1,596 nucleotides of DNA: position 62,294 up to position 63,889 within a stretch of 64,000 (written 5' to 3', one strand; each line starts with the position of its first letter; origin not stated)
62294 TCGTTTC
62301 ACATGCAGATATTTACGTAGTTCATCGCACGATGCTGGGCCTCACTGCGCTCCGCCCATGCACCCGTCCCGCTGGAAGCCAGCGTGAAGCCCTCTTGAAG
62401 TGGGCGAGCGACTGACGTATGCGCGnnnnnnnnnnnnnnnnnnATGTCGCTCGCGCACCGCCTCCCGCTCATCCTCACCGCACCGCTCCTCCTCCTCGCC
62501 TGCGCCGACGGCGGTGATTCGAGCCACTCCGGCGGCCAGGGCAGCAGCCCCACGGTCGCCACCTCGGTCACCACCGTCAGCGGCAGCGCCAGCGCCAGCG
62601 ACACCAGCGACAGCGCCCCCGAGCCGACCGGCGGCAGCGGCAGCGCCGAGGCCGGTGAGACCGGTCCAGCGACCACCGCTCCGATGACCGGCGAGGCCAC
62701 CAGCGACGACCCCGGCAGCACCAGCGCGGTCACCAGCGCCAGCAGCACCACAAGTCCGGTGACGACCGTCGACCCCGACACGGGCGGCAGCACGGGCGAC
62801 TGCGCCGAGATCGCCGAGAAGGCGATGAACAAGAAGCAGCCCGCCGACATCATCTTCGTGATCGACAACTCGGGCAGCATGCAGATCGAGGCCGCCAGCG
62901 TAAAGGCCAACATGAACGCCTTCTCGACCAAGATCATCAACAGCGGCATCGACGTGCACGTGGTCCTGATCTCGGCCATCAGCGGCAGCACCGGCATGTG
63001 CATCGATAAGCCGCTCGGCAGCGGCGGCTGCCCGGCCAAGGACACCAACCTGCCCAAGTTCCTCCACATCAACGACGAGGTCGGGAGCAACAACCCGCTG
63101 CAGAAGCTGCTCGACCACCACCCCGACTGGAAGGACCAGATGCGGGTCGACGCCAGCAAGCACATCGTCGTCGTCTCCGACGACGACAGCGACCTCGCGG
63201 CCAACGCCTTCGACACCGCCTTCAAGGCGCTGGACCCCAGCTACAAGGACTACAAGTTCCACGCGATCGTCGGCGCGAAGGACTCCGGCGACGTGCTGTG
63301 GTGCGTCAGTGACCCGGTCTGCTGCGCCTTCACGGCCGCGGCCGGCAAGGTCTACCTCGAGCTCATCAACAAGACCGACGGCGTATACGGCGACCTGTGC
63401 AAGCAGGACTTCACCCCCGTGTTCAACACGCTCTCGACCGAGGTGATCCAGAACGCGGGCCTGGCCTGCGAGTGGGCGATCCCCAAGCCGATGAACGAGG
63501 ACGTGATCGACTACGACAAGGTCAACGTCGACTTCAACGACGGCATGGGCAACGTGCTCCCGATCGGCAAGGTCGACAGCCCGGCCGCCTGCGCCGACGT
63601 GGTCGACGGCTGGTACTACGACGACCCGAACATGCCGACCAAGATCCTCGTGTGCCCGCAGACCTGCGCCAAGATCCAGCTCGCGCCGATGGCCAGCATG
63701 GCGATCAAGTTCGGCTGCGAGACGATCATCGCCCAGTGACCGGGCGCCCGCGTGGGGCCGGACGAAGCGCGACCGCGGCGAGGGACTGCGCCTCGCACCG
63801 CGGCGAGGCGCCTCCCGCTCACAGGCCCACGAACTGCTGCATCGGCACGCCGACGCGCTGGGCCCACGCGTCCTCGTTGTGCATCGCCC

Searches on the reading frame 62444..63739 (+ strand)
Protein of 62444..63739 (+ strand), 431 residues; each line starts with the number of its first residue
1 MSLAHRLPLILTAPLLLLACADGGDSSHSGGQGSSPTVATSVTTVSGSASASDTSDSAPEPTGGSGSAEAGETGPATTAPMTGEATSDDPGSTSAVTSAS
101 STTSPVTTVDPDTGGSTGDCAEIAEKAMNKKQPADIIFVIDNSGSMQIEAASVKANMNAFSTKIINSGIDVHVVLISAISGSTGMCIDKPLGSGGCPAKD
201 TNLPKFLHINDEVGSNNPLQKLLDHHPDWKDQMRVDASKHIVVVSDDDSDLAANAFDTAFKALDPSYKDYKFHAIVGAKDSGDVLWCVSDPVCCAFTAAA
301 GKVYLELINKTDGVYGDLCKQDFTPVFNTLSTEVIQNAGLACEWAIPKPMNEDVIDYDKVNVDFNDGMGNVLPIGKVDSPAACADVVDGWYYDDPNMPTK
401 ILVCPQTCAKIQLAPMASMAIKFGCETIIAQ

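Call 8: search_protein_families(library=pfam, proteins=[window:62444-63739:+], max_evalue=0.01)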
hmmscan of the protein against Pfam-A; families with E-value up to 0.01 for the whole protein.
window:62444-63739:+ (431 aa): 1 family
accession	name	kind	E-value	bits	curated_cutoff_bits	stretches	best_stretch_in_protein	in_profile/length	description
PF00092.34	VWA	-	0.00043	21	23.8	1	135-250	1-116/174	von Willebrand factor type A domain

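Call 9: search_protein_families(library=ncbifam, proteins=[window:62444-63739:+], max_evalue=0.01)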
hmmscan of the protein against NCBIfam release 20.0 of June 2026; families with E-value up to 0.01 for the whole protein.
window:62444-63739:+ (431 aa): 1 family
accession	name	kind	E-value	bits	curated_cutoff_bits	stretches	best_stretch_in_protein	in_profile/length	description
NF052240.1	MIDASAdhsBdello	equivalog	0.0002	20.7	700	0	295-335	284-324/378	MIDAS family adhesin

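Call 12: find_encoding_contigs(protein=window:62444-63736:+, flank=5000, max_places=10)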
Protein window:62444-63736:+ (431 aa): 1 contig read that carries it; 1 place shown.
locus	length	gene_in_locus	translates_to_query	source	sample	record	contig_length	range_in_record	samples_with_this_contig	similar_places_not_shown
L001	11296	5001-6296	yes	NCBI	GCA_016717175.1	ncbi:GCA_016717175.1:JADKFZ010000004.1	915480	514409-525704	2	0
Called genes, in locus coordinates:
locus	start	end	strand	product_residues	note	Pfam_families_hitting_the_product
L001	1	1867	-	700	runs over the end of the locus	PF02922:CBM_48, PF00128:Alpha-amylase (faint), PF21331:Isoamylase_C (weak)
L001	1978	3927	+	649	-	PF02446:Glyco_hydro_77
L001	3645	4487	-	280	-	-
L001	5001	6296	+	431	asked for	-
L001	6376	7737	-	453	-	PF00756:Esterase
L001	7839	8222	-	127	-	-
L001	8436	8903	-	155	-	PF00072:Response_reg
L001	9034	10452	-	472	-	PF01212:Beta_elim_lyase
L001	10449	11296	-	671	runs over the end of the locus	PF01590:GAF, PF13185:GAF_2, PF13492:GAF_3 (weak), PF02518:HATPase_c, PF13589:HATPase_c_3 (weak), PF14501:HATPase_c_5 (faint)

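Call 13: find_related_loci(query=window:62444-63736:+, collection=genome_contigs, flank=4000)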
Query window:62444-63736:+ (431 aa) in genome_contigs; peptide patterns used: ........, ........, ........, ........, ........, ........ (x = any residue, [..] = any of these).
270 stretches matched a pattern; 5 encode a relative of the query (tblastn E <= 1e-3); 5 distinct loci.
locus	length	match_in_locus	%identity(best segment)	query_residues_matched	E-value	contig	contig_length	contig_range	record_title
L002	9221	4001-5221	85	22-431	0e+0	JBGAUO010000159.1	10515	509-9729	MAG: Nannocystis sp. isolate MAG_AAO_AS.74 AAOAS-74_NODE_159_length_10515_cov_4.505940, whole genome shotgun sequence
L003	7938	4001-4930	58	118-431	8e-117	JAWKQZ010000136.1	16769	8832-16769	MAG: Nannocystaceae bacterium isolate BC1.173 BC1.173.fa-136, whole genome shotgun sequence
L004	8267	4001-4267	39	335-427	5e-17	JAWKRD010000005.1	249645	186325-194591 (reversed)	MAG: Polyangiaceae bacterium isolate ABC1.109 ABC1.109.fa-5, whole genome shotgun sequence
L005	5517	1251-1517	39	335-427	5e-17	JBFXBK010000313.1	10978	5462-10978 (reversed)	MAG: Polyangiaceae bacterium isolate CA_2019_TPBS_44 NODE_23961_length_10978_cov_3.669800_TPBS, whole genome shotgun seq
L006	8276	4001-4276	33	333-425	4e-12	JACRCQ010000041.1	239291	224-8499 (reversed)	MAG: Deltaproteobacteria bacterium isolate NC_groundwater_1650_Pr3_B-0.1um_66_101 SR-2_scaffold_141_1522182, whole genom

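Call 29: list_cluster_members(proteins=[window:62444-63736:+, L001:3648-4487:-])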
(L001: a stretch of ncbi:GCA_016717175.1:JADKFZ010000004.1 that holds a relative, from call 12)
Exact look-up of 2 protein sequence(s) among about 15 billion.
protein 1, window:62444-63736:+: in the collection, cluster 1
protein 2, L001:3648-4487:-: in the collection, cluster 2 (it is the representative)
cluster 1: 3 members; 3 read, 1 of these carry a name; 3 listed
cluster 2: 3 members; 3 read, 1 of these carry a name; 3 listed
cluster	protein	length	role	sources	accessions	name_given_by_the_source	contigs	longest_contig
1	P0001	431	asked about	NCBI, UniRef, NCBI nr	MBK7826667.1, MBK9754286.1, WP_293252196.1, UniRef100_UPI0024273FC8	vWA domain-containing protein [Nannocystis sp.] | vWA domain-containing protein n=1 Tax=Nannocystis sp. TaxID=1962667 RepID=UPI0024273FC8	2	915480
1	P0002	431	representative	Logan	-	-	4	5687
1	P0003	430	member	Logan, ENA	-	-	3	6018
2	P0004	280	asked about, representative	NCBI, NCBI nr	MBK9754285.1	MAG: hypothetical protein IPO88_12405 [Nannocystis sp.] | hypothetical protein [Nannocystis sp.]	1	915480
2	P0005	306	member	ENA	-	-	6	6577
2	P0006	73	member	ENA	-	-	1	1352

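Call 31: find_encoding_contigs(protein=P0002, flank=3000, max_places=10)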
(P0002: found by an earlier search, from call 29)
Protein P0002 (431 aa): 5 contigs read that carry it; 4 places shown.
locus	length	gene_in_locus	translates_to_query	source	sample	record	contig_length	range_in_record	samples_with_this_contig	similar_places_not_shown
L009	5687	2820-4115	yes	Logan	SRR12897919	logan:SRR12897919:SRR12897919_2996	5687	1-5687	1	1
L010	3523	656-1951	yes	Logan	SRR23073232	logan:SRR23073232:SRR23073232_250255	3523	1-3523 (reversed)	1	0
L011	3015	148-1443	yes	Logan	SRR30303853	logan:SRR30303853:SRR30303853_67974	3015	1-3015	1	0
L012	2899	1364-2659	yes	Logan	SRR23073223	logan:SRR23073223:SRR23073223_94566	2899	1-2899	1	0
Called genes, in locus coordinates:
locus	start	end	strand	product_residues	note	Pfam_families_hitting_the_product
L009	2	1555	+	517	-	?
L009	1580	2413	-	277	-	-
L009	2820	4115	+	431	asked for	-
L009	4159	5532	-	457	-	PF00756:Esterase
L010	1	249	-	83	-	?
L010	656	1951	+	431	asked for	-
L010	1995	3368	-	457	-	PF00756:Esterase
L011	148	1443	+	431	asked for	-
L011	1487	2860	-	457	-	PF00756:Esterase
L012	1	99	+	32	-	?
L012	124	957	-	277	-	-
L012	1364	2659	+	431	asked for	-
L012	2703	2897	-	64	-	?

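Call 32: find_encoding_contigs(protein=P0003, flank=3000, max_places=10)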
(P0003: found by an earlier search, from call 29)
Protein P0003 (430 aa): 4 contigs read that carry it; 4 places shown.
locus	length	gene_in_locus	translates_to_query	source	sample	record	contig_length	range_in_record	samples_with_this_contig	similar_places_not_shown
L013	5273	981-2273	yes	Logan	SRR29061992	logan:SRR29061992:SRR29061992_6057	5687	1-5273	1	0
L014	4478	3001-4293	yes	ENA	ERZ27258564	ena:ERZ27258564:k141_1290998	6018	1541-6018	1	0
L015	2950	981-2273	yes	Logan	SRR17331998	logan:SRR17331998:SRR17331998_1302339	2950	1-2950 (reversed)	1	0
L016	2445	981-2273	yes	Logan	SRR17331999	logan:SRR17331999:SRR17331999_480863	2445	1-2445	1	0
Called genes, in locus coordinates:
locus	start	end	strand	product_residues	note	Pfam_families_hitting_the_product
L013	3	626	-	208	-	?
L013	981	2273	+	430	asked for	PF00092:VWA (weak)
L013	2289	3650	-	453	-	PF00756:Esterase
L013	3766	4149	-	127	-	-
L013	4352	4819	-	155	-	PF00072:Response_reg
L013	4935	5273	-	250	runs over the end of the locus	?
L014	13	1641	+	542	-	PF02446:Glyco_hydro_77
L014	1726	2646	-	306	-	-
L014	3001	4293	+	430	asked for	PF00092:VWA (weak)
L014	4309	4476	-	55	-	?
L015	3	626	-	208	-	?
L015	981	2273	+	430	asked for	PF00092:VWA (weak)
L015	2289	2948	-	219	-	?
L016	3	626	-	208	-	?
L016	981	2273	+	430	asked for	PF00092:VWA (weak)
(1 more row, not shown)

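Call 33: find_encoding_contigs(protein=P0005, flank=3000, max_places=10)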
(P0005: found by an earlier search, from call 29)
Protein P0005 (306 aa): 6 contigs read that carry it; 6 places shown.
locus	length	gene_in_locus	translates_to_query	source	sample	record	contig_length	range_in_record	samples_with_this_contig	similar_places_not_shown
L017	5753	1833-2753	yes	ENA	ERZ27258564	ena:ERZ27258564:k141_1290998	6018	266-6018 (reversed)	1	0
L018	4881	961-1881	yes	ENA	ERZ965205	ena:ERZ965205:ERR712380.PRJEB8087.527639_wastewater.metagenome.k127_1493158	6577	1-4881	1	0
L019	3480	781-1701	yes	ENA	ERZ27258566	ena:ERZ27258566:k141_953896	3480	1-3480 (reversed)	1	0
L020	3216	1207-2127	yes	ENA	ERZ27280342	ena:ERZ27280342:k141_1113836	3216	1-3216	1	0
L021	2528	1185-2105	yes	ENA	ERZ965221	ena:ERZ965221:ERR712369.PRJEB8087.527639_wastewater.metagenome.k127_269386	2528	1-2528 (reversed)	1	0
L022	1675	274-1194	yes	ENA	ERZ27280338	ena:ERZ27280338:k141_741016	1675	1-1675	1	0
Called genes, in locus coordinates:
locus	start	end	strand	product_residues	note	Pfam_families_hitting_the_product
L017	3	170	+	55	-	?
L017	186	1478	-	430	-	PF00092:VWA (weak)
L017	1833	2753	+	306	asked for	-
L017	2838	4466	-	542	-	PF02446:Glyco_hydro_77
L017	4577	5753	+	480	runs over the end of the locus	?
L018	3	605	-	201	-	?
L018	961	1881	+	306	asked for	-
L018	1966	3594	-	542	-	PF02446:Glyco_hydro_77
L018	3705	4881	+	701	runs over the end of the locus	PF02922:CBM_48, PF00128:Alpha-amylase (faint)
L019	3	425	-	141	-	?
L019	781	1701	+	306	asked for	-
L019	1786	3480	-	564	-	?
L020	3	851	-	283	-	?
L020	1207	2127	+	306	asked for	-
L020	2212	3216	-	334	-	?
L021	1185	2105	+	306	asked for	-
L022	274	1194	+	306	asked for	-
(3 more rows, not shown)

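Call 53: search_solved_structures(query=window:62444-63736:+, max_evalue=1)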
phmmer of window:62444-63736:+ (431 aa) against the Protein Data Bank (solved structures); distinct sequences matched with E-value up to 1: 0.
